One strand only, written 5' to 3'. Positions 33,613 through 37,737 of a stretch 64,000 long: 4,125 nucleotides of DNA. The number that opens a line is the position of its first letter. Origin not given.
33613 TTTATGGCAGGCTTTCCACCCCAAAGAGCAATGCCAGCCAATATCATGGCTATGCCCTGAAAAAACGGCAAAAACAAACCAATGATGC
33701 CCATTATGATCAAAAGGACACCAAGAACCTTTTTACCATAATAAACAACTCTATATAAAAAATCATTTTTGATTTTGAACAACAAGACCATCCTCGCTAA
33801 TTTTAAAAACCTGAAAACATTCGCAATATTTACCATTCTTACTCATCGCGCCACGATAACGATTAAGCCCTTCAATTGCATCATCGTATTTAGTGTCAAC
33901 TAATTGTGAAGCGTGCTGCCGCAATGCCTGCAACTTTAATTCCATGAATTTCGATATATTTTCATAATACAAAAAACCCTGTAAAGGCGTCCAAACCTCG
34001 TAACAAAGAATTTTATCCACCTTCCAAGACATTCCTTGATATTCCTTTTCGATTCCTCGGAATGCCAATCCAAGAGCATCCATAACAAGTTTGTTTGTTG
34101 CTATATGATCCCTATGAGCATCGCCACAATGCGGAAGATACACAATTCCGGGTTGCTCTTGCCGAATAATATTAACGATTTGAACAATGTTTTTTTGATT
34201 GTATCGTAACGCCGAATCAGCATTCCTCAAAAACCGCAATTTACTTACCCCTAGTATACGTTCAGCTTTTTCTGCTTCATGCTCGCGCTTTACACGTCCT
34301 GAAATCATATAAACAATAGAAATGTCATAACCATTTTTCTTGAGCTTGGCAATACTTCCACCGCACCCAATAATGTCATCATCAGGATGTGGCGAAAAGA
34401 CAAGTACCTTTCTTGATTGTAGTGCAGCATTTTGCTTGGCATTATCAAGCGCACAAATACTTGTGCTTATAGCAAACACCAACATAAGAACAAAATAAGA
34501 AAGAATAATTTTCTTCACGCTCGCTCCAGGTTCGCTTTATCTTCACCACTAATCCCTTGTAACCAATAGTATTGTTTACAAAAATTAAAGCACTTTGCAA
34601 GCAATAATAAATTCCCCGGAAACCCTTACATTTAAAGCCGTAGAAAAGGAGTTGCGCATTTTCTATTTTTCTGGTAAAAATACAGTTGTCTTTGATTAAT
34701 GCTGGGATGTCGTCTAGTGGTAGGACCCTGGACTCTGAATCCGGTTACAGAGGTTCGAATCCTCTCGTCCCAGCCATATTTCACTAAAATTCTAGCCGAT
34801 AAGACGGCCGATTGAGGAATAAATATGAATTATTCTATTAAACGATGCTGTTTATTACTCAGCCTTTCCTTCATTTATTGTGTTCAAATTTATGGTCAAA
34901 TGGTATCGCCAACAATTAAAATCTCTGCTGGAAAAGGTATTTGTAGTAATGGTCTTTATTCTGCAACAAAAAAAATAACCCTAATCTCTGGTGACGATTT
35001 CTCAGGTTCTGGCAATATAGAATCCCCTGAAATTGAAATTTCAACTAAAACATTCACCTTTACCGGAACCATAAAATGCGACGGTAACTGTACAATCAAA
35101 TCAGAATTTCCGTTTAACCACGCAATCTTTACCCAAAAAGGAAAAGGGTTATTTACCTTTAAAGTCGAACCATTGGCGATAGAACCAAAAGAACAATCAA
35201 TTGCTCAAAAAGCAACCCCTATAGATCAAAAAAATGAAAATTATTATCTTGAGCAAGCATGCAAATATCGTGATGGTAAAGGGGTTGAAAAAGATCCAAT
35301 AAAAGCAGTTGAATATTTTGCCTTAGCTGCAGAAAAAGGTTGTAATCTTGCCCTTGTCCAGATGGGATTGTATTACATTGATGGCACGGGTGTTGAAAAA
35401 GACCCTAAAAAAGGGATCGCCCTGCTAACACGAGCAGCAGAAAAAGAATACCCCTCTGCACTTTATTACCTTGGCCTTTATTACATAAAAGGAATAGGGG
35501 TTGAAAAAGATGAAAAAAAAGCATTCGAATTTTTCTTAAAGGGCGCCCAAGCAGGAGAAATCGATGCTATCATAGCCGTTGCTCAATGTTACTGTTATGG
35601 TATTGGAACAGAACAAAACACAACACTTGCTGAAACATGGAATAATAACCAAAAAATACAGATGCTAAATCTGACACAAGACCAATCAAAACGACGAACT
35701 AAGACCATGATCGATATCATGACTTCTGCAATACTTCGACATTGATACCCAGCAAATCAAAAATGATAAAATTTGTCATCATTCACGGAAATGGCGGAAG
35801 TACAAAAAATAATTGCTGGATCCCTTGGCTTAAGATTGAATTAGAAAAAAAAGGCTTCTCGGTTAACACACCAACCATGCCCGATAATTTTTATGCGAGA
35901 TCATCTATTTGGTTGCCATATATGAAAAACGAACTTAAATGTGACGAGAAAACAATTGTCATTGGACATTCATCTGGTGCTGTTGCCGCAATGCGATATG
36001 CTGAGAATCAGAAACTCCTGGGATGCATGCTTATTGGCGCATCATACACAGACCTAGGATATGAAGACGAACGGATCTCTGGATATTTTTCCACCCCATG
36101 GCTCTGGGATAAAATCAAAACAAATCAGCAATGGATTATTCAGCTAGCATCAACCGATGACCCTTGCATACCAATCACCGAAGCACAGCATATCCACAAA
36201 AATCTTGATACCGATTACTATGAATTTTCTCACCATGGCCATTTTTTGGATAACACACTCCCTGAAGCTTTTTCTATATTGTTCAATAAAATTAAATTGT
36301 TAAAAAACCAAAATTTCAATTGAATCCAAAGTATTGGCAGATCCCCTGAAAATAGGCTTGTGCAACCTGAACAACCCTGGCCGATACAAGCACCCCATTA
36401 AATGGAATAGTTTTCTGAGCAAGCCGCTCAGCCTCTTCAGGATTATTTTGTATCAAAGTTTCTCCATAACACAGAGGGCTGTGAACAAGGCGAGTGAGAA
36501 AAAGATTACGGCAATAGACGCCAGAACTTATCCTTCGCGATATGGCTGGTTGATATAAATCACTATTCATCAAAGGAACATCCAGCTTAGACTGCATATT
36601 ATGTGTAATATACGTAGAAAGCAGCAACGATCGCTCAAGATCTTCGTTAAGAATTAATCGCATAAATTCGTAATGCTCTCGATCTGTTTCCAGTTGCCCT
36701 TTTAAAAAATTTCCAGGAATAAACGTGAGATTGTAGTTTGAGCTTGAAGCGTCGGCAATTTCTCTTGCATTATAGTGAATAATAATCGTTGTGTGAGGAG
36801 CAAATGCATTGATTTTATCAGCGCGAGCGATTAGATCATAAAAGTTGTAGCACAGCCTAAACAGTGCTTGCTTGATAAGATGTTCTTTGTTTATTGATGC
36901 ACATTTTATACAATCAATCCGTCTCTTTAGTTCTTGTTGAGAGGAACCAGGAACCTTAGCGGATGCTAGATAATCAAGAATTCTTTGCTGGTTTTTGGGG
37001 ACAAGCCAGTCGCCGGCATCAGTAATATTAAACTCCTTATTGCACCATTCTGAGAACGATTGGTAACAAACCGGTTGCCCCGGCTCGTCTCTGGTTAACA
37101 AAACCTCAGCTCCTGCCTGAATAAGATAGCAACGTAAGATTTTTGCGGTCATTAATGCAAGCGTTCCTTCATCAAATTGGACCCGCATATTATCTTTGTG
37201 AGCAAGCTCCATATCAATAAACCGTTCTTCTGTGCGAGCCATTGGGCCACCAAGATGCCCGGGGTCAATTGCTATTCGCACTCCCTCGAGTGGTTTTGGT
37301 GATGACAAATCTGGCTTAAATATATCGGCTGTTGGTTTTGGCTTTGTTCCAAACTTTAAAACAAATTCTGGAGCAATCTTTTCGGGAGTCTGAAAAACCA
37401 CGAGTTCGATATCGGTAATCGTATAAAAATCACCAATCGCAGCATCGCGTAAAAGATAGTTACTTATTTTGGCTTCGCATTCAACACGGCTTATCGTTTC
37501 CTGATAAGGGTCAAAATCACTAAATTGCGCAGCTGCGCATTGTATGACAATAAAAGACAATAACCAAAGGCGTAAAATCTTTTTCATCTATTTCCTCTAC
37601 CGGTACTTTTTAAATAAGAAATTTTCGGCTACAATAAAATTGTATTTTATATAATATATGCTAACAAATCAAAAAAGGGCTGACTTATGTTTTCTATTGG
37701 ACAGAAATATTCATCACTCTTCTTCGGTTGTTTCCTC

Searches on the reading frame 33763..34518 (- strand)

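Call 84: search_protein_families(library=ncbifam, proteins=[window:33763-34518:-], max_evalue=0.001)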
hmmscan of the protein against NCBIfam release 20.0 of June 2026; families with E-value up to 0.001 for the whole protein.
window:33763-34518:- (251 aa): 5 families
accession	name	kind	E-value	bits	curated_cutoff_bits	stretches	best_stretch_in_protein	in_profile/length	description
TIGR04001.1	thiol_BshB1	equivalog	3.6e-31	108.6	182.5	1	37-210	3-183/226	bacillithiol biosynthesis deacetylase BshB1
NF002557.0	PRK02122.1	subfamily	3.8e-15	55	384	1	28-113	363-448/653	glucosamine-6-phosphate deaminase-like protein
TIGR04000.1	thiol_BshB2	equivalog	6e-13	49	195.25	2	78-206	60-185/217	bacillithiol biosynthesis deacetylase BshB2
TIGR03445.1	mycothiol_MshB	equivalog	8.7e-10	38.9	224.35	1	109-172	110-172/284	N-acetyl-1-D-myo-inositol-2-amino-2-deoxy-alpha-D-glucopyranoside deacetylase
TIGR03446.1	mycothiol_Mca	equivalog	1.6e-05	24.6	277.15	0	103-171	102-172/283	mycothiol conjugate amidase Mca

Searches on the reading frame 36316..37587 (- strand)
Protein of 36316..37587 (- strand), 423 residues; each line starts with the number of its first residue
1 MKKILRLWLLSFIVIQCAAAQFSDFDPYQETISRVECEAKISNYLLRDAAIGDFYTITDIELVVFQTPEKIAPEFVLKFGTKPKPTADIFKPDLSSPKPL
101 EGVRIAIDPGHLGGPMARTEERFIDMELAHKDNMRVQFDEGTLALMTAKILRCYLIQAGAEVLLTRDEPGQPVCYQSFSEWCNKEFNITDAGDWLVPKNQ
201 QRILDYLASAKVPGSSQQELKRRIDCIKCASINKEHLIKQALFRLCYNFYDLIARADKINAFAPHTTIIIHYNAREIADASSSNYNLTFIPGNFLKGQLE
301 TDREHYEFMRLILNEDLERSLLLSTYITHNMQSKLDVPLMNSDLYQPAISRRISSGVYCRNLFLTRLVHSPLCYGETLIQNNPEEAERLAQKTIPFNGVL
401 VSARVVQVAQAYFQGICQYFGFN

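Call 65: search_protein_families(library=pfam, proteins=[window:36316-37587:-], max_evalue=0.00001)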
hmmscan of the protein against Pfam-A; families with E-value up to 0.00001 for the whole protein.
window:36316-37587:- (423 aa): 1 family
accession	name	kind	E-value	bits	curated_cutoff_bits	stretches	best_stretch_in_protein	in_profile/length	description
PF01520.23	Amidase_3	-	3.7e-07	30.8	27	0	250-392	54-158/174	N-acetylmuramoyl-L-alanine amidase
